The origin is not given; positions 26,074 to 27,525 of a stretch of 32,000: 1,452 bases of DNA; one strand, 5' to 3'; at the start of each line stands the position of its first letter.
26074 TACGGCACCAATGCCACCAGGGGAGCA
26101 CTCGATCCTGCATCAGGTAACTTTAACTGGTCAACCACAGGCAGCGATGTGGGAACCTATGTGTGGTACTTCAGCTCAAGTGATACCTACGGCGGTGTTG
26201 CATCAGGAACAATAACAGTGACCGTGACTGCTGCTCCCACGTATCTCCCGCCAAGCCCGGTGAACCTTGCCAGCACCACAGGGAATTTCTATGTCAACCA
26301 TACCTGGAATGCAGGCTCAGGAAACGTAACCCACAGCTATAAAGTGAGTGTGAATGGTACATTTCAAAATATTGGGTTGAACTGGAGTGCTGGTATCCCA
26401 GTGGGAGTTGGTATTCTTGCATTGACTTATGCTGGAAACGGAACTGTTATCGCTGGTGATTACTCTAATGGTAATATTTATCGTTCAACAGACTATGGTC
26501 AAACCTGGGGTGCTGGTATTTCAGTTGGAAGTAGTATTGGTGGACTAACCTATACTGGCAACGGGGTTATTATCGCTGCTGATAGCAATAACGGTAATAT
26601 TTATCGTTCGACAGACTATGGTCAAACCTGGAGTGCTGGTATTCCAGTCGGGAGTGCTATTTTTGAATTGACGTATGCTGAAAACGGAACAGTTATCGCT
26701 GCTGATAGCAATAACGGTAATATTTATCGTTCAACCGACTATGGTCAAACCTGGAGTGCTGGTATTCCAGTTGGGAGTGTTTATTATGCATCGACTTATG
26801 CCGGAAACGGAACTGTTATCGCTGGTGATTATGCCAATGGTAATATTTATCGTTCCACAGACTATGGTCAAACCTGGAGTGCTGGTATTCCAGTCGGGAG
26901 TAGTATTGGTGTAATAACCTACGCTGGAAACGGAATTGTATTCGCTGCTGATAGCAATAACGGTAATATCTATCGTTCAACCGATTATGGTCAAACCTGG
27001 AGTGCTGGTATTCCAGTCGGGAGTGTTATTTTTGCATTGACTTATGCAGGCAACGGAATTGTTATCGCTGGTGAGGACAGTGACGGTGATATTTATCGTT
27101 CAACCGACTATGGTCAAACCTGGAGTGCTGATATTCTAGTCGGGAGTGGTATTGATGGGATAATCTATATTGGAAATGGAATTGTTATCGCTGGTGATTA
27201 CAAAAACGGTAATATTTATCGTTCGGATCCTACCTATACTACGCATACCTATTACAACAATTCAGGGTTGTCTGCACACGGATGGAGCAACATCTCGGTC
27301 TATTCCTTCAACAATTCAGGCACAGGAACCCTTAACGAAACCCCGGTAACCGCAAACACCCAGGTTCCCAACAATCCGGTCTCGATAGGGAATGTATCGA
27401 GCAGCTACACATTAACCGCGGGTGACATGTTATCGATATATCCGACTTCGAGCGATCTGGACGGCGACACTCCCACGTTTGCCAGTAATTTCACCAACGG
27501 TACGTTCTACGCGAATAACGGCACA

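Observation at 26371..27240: Seven near-identical Asp-box blades nested inside an FN3-like module (domain insertion plus recent amplification)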

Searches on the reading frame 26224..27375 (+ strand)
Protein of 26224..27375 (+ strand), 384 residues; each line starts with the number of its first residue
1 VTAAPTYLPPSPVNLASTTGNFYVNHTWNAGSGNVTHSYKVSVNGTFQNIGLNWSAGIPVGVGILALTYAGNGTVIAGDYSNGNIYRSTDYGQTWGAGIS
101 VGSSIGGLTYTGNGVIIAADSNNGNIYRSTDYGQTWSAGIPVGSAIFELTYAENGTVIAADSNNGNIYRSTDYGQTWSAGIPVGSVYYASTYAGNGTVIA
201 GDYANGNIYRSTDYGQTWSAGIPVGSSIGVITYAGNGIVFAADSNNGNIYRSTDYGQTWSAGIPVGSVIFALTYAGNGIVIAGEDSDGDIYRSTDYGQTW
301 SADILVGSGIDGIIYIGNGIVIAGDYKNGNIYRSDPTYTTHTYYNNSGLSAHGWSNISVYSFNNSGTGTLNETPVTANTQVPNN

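Call 6: search_protein_families(library=pfam, proteins=[window:26230-27370:+], max_evalue=0.01)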
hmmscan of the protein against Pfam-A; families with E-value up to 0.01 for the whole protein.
window:26230-27370:+ (380 aa): 8 families
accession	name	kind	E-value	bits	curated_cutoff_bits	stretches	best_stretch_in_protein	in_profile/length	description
PF15899.11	BNR_6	-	1.1e-17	62.5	27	0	288-298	1-11/14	BNR-Asp box repeat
PF02012.26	BNR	-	5.9e-15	53.2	27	0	125-135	1-11/12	BNR/Asp-box repeat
PF15902.12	Sortilin-Vps10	-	9.3e-13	48.2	33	3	164-217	2-58/446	Sortilin, neurotensin receptor 3,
PF24316.1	Tli3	-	2e-05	25.3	27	0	160-185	81-105/129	T6SS Tli3 immunity protein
PF14870.12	PSII_BNR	-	2e-05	24.5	27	0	119-174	122-177/303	Photosynthesis system II assembly factor YCF48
PF23409.1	Beta-prop_EML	-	0.00042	20.3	88.2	0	105-168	161-225/267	Echinoderm microtubule-associated protein first beta-propeller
PF00055.23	Laminin_N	-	0.00044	20.3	25.9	0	165-176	111-122/233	Laminin N-terminal (Domain VI)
PF13360.13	PQQ_2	-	0.004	17.3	27.6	0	152-247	2-95/233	Outer membrane protein assembly factor BamB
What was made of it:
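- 26371..27246 (+): The insert: Asp-box propeller domain IGLNW...IYRSD (26371-27228) plus linker PTYTTH (27229-27246). It replaces a 4-aa loop. Pfam BNR_6 62.5 bits, BNR 53.2 bits, Sortilin-Vps10 48.2 bits, all above their cut-offs (call 6).
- On Asp-box (BNR) beta-propeller: Sortilin-Vps10 48.2 bits against 33 (call 6).
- Pfam BNR_6, BNR and Sortilin-Vps10 score above their cut-offs (call 6).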

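Call 7: search_protein_families(library=ncbifam, proteins=[window:26230-27370:+], max_evalue=0.01)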
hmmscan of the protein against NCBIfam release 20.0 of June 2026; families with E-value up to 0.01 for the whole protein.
window:26230-27370:+ (380 aa): 3 families
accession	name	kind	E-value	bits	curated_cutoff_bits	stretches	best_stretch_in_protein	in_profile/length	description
NF045728.1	glycosyl_F510_1955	equivalog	5.1e-31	107.8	175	3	83-218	74-212/246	F510_1955 family glycosylhydrolase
NF010237.0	PRK13684.1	equivalog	3.6e-06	26.2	326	0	120-175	150-206/334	photosynthesis system II assembly factor Ycf48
NF033796.1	selen_YedE_FdhT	exception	0.00018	20.8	350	0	98-164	283-351/387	selenium metabolism membrane protein YedE/FdhT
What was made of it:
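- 19690..29715 (+): Gene for the 3,341-aa host surface protein. Order of parts: signal peptide, Ig/FN3-like and other beta-sandwich modules, PGF-pre-PGF domain, transmembrane helix, cytoplasmic TPR tail. Domain hits in calls 6 and 7.
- On Ycf48 / PSII_BNR: NCBIfam PRK13684 26.2 bits against 326 (calls 6, 7).
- On F510_1955 family glycosylhydrolase (NF045728): 107.8 bits against 175, covering only profile positions 74-212 of 246 (call 7).
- NCBIfam 'F510_1955 family glycosylhydrolase' matches at 107.8 bits, E 5e-31 (call 7). That score is below the family cut-off of 175 (call 7).
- Tried and rejected: Ycf48 and glycosylhydrolase membership were both rejected on curated cut-offs (calls 6, 7).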

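Call 8: find_homologous_proteins(query=window:26230-27370:+)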
Query window:26230-27370:+ (380 aa): 887 proteins with E <= 0.001 among 8000 candidates; the best 120 are listed.
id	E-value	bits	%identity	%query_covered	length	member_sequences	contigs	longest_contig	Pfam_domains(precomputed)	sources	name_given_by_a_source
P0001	1.1e-81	293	56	79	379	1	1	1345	PF15899.12,PF25852.1,PF02012.27,PF15902.13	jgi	jgi:photosystem II stability/assembly factor-like uncharacterized protein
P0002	3.1e-81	291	66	65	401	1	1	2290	PF15899.12,PF25852.1,PF02012.27,PF15902.13,PF23409.2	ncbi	-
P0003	1.9e-77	279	55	77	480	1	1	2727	PF15899.12,PF25852.1,PF02012.27,PF15902.13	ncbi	-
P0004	1.7e-61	226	40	72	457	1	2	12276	PF15899.12,PF25852.1,PF02012.27,PF15902.13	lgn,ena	-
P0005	1.5e-55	207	36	71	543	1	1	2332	PF15899.12,PF25852.1,PF13810.13,PF02012.27,PF15902.13,PF13088.13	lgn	-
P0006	7.3e-54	201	36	71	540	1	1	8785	PF15899.12,PF02012.27,PF15902.13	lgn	-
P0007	8.6e-50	188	43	80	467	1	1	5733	PF15899.12,PF02012.27,PF15902.13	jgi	jgi:photosystem II stability/assembly factor-like uncharacterized protein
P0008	1.0e-49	188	43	76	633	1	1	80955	PF24793.2,PF15899.12,PF25852.1,PF02012.27,PF15902.13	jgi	jgi:photosystem II stability/assembly factor-like uncharacterized protein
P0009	4.8e-49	185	44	77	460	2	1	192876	PF15899.12,PF25852.1,PF15902.13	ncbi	-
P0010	6.5e-49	185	43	73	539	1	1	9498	PF15899.12,PF02012.27,PF15902.13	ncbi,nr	ncbi:MAG: hypothetical protein MUO24_03580 [Desulfobacterales bacterium]|nr:hypothetical protein [De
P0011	6.5e-48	182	43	75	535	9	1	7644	PF15899.12,PF02012.27,PF15902.13,PF23409.2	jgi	jgi:photosystem II stability/assembly factor-like uncharacterized protein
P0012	2.5e-46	176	41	79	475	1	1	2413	PF24793.2,PF15899.12,PF02012.27,PF15902.13,PF13088.13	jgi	-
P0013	3.2e-46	176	41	76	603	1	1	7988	PF15899.12,PF25852.1,PF02012.27,PF15902.13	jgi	-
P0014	3.6e-46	176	43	78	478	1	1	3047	PF15899.12,PF02012.27,PF15902.13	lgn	-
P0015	3.8e-46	176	40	83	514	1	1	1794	PF15899.12,PF25852.1,PF14870.13,PF02012.27,PF15902.13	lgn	-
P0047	5.9e-39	152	54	46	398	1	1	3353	PF15899.12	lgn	-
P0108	1.9e-28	117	37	76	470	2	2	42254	PF15899.12,PF15902.13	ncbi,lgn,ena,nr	ncbi:MAG: hypothetical protein O8C67_05155 [Candidatus Methanoperedens sp.]|nr:hypothetical protein 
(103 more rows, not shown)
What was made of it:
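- Free-standing homologues P0001-P0003 are 55-66% identical (call 8).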

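Call 29: find_related_loci(query=window:26224-27375:+, collection=genome_contigs, flank=10000)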
Query window:26224-27375:+ (384 aa) in genome_contigs; peptide patterns used: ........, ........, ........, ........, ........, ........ (x = any residue, [..] = any of these).
115 stretches matched a pattern; 12 encode a relative of the query (tblastn E <= 1e-3); 12 distinct loci.
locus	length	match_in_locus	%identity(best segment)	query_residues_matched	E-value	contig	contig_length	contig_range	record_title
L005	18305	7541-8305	30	65-305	3e-14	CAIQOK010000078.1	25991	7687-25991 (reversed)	MAG: uncultured Verrucomicrobia bacterium isolate Umea1_bin-1099 genome assembly, contig: bin-1099:078/189, whole genome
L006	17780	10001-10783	46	7-384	4e-11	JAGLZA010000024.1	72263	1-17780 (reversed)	MAG: candidate division WOR-3 bacterium isolate RS_13_48 ZL320.bin.48.fa_24, whole genome shotgun sequence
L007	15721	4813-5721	29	51-378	6e-11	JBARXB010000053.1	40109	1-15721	MAG: bacterium isolate MFD12922_ilm_asm_bin34 k127_52025, whole genome shotgun sequence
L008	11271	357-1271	28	51-378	1e-10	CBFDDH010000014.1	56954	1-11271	MAG TPA_asm: uncultured bacterium isolate SRR26215679_binner123_Refined_94 genome assembly, contig: ERZ25073473.118, who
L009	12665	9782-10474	27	124-301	1e-10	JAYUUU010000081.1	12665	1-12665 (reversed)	MAG: Vicinamibacteria bacterium isolate GL124_DN_concoct_180_sub GL124_DN_concoct_180_sub_80, whole genome shotgun seque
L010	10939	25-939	29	51-314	8e-10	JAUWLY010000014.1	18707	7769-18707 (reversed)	MAG: Candidatus Stahlbacteria bacterium isolate CSMAG_2384 CSMAG_2384_k141_1418834_length_18707_cov_6.9989, whole genome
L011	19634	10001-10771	27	96-308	3e-8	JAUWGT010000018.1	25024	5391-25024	MAG: Candidatus Stahlbacteria bacterium isolate CSMAG_2249 CSMAG_2249_k141_523917_length_25024_cov_15.0000, whole genome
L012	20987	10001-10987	30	87-337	3e-7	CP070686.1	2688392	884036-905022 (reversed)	MAG: candidate division WOR-3 bacterium isolate bin65 chromosome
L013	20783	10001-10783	26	52-301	1e-5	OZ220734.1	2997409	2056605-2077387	MAG: Dehalococcoidia bacterium isolate 0c714f15-409a-4665-a51d-e85178f2a5b0 genome assembly, chromosome: 1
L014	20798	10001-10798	28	60-342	9e-5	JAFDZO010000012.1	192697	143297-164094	MAG: Bacteroidetes bacterium isolate SZAS-86 BACT-TMP-12__12__length-192697, whole genome shotgun sequence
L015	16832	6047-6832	28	87-342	8e-5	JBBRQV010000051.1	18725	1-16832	MAG: Ignavibacteria bacterium isolate metawrap_la1_8 W_la1_8_k141_79295L_18725_cov_9.0000, whole genome shotgun sequence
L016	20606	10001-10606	26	128-306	2e-4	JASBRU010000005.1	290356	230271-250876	MAG: Flavobacteriales bacterium isolate BWSM_116 k141_1804647, whole genome shotgun sequence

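Call 38: predict_structure(alignment_id=A3)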
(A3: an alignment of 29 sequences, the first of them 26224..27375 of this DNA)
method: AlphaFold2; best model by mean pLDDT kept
length: 384 residues; sequences in the alignment: 29
mean_pLDDT: 86.2   pTM: 0.80
mean pLDDT of the five models: 86.2, 85.5, 84.9, 83.7, 82.7
residues with pLDDT >= 90: 277; 70-90: 33; 50-70: 35; < 50: 39
segments of 3 or more residues with pLDDT < 50: 1-3, 6-8, 354-356, 363-384
pLDDT, mean of each block of 10 residues (from residue 1): 49 52 74 78 72 94 98 97 98 96 97 97 98 97 97 98 97 97 94 97 97 97 96 97 97 98 96 96 97 96 88 95 97 85 55 51 45 38 36
secondary structure, 60 per line:
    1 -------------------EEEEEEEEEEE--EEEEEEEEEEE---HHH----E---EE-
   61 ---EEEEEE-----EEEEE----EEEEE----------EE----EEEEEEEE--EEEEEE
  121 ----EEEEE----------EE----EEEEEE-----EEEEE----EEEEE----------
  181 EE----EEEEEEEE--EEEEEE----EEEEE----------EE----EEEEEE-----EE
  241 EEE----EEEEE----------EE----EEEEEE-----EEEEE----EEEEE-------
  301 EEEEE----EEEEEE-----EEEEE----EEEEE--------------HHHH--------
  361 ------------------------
elements in order: E20-30 E33-43 E64-69 E75-79 E84-88 E105-112 E115-120 E125-129 E146-151 E157-161 E166-170 E187-194 E197-202 E207-211 E228-233 E239-243 E248-252 E269-274 E280-284 E289-293 E301-305 E310-315 E321-325 E330-334 H349-352
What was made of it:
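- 26371..27246 (+): AF2 pLDDT 94-98 (call 38).
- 26383..27243 (+): Seven 123-nt (41-aa) sequence units starting at 26383, 26506, 26629, 26752, 26875, 26998 and 27121. Structurally, each blade is residues 9-41 of one unit plus residues 1-8 (W-SAGIPVG, strand 4) of the next. Blade 7 is closed by residues 1-8 of unit 1. DSSP strand pattern of the model (call 38).
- On Asp-box (BNR) beta-propeller: AF2 pLDDT 94-98 with a regular strand pattern in seven repeats (call 38).
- On Split-domain / ligand-binding-domain unit (RTX adhesin design): The flanks are at low confidence (call 38).
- AF2 gives pLDDT 94-98 and pTM 0.80 (call 38). The flanks had pLDDT 36-78 in the nested model (call 38). AF2 did not assemble the halves: pLDDT 36-55 on the right and 49-78 on the left (call 38).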

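Call 42: fold_search(model_id=the predicted structure, library=pdb)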
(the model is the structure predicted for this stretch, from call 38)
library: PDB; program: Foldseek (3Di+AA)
matches with E <= 10: 1714; with E <= 0.001: 1415
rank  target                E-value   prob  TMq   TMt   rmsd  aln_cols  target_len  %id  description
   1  5ojr_D                1.3e-13  1.00  0.60  0.75   3.5       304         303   19  YCF48 bound to D1 peptide (released 2018-08-08)
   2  5ojr_C                2.2e-13  1.00  0.61  0.75   3.4       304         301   19  YCF48 bound to D1 peptide (released 2018-08-08)
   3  5ojp_A                9.6e-13  1.00  0.60  0.72   3.6       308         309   19  YCF48 bound to D1 peptide (released 2018-08-08)
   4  2xbg                  1.2e-12  1.00  0.61  0.74   3.4       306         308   20  Crystal Structure of YCF48 from Thermosynechococcus elongatus (released 2011-04-13)
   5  5ojr_A                1.2e-12  1.00  0.60  0.74   3.5       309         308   19  YCF48 bound to D1 peptide (released 2018-08-08)
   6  5ojp_C                1.4e-12  1.00  0.59  0.74   3.6       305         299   20  YCF48 bound to D1 peptide (released 2018-08-08)
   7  8am5_S                1.7e-12  1.00  0.57  0.70   3.9       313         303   20  RCII/PSI complex, class 3 (released 2023-08-16)
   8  5oj5_A                2.4e-12  1.00  0.60  0.73   3.3       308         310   20  YCF48 bound to D1 peptide (released 2018-08-08)
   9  5ojr_B                4.6e-12  1.00  0.60  0.73   3.5       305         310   19  YCF48 bound to D1 peptide (released 2018-08-08)
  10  5ojp_B                1.1e-11  1.00  0.60  0.75   3.4       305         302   21  YCF48 bound to D1 peptide (released 2018-08-08)
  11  5oj3_A                4.4e-11  1.00  0.59  0.69   3.9       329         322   15  YCF48 from Cyanidioschyzon merolae (released 2018-08-08)
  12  6fuw_B                4.9e-11  1.00  0.64  0.66   3.9       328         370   13  Cryo-EM structure of the human CPSF160-WDR33-CPSF30 complex bound to the PAS AAUAAA motif at 3.1 Angstrom resolution (released 2018-03-21)
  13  6rxt_CM               5.7e-11  1.00  0.58  0.50   4.0       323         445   13  Cryo-EM structure of the 90S pre-ribosome (Kre33-Noc4) from Chaetomium thermophilum, state A (released 2019-08-14)
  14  6qtr_A                1.1e-10  1.00  0.60  0.74   4.6       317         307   10  Crystal structure of a mutant Arabidopsis WD40 domain in complex with a transcription factor (released 2019-07-10)
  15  6f9n_B                1.2e-10  1.00  0.65  0.69   3.3       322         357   12  CRYSTAL STRUCTURE OF THE HUMAN CPSF160-WDR33 COMPLEX (released 2018-01-03)
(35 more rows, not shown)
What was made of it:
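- On Asp-box (BNR) beta-propeller: Seven-bladed top hits (call 42).
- Closest known: Ycf48/HCF136, the photosystem II assembly factor. Same: It is the best structural match: seven blades, TM 0.75, about 304 aligned columns (call 42).
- Foldseek's top hits are Ycf48, with E 1e-13 and TM 0.75 (call 42). The best structural match is the non-enzymatic Ycf48 (call 42).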

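Call 48: find_encoding_contigs(protein=P0009, flank=10000, max_places=2)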
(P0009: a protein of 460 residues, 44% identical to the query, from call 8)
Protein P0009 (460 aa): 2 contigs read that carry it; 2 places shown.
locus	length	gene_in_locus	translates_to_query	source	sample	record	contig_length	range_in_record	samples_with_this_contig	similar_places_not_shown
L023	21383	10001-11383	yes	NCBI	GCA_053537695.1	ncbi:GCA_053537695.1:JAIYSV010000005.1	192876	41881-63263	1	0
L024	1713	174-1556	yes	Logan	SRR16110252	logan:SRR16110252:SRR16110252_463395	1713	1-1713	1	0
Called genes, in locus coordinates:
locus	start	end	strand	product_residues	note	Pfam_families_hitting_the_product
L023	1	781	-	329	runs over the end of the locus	-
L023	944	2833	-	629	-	PF03453:MoeA_N, PF00994:MoCF_biosynth, PF03454:MoeA_C, PF12727:PBP_like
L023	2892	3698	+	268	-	PF23023:Anti-Pycsar_Apyc1 (faint), PF13483:Lactamase_B_3 (weak), PF12706:Lactamase_B_2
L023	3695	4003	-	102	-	PF01910:Thiamine_BP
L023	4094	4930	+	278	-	-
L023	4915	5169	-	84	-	-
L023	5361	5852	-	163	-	-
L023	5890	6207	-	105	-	-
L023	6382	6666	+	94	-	PF07311:Dodecin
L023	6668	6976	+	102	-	-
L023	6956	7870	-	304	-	PF01933:CofD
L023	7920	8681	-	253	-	PF01061:ABC2_membrane, PF12698:ABC2_membrane_3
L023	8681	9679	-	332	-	PF00005:ABC_tran, PF13304:AAA_21 (faint), PF13732:DrrA1-3_C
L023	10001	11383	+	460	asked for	PF15899:BNR_6 (faint), PF15902:Sortilin-Vps10 (faint), PF25852:DUF6242_C (faint)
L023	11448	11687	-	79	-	-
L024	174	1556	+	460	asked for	PF15899:BNR_6 (faint), PF15902:Sortilin-Vps10 (faint), PF25852:DUF6242_C (faint)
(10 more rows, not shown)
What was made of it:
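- Tried and rejected: P0009 sits among ordinary chromosomal genes (call 48).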

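Call 49: find_encoding_contigs(protein=P0004, flank=10000, max_places=2)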
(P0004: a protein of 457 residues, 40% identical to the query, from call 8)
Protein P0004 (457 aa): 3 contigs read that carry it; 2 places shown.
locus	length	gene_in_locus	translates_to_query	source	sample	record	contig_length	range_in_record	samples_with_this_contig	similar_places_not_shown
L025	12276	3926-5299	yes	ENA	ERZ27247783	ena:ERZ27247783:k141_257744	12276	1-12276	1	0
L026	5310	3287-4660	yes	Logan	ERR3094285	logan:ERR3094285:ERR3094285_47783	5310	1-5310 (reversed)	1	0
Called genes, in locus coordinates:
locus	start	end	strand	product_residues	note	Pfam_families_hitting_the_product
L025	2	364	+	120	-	?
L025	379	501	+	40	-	-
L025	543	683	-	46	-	-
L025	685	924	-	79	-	-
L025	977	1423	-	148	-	-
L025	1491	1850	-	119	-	-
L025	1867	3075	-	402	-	-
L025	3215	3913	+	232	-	-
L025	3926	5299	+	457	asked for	PF25852:DUF6242_C (faint), PF02012:BNR (faint), PF15899:BNR_6 (faint), PF15902:Sortilin-Vps10 (faint)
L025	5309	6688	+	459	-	-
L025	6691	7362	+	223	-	-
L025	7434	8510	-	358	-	PF14522:Cytochrome_C7 (faint), PF22113:Mtrc-MtrF_II-IV_dom (faint)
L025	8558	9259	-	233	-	PF14522:Cytochrome_C7 (faint)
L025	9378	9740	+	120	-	-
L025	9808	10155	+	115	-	-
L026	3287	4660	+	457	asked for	PF25852:DUF6242_C (faint), PF02012:BNR (faint), PF15899:BNR_6 (faint), PF15902:Sortilin-Vps10 (faint)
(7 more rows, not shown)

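Call 61: search_protein_families(library=phrogs, proteins=[P0002, P0003, P0004, P0009, P0108, P0047], max_evalue=0.01)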
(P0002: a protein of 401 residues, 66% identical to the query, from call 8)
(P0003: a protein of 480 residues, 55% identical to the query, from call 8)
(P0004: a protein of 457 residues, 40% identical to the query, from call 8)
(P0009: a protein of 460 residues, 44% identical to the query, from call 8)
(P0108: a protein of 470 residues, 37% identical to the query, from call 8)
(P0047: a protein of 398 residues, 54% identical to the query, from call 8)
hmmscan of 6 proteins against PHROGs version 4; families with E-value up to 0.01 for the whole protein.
P0002 (401 aa): 2 families
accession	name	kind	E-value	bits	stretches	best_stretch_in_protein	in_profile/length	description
phrog_8700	-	unknown function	4.4e-07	29.6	1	64-180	284-411/453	-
phrog_37034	-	unknown function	0.0036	18.1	1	336-401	107-171/171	-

P0003 (480 aa): 2 families
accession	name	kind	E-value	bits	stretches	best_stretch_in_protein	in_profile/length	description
phrog_8700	-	unknown function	1.9e-08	34.1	1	50-326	141-449/453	-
phrog_7834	-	unknown function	0.0046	18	0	62-89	77-104/117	-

P0004 (457 aa): 1 family
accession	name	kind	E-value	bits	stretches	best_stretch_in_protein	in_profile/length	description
phrog_8700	-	unknown function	2.8e-17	63.2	2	187-302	142-272/453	-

P0009 (460 aa): 3 families
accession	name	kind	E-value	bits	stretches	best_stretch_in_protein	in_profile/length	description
phrog_8700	-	unknown function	2e-15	57.2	2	147-307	101-274/453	-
phrog_29430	-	unknown function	7e-06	27.4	0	70-101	24-56/105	-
phrog_29196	-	unknown function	9.6e-05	23.2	0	89-106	19-36/43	-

P0108 (470 aa): 1 family
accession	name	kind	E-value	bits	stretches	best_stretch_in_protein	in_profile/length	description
phrog_8700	-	unknown function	3.9e-08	33.1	2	18-215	154-366/453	-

P0047 (398 aa): 0 families
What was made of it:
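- Tried and rejected: PHROGs gave only phrog_8700, of unknown function (call 61).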

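Call 68: find_encoding_contigs(protein=P0002, flank=3000, max_places=3)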
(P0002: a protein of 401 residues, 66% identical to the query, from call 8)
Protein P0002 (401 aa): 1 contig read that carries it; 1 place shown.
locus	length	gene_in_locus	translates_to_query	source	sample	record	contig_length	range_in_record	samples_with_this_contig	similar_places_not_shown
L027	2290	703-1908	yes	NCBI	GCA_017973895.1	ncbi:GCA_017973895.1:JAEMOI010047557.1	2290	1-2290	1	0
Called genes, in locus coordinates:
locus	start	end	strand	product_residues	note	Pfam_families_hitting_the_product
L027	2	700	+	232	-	?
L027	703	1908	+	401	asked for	PF02012:BNR (faint), PF15899:BNR_6 (faint), PF23409:Beta-prop_EML (faint), PF25852:DUF6242_C (faint), PF15902:Sortilin-Vps10 (faint)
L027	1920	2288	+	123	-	?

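Call 69: find_encoding_contigs(protein=P0003, flank=3000, max_places=3)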
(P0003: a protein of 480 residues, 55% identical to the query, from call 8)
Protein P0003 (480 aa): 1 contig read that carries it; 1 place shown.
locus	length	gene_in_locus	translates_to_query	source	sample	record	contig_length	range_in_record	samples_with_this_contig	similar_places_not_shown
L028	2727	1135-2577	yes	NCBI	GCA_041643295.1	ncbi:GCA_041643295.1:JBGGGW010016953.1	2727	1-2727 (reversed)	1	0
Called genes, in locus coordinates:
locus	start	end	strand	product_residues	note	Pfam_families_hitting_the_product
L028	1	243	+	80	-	?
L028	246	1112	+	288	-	-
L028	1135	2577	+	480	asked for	PF02012:BNR (faint), PF15899:BNR_6 (faint), PF25852:DUF6242_C (faint), PF15902:Sortilin-Vps10 (faint)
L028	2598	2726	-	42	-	?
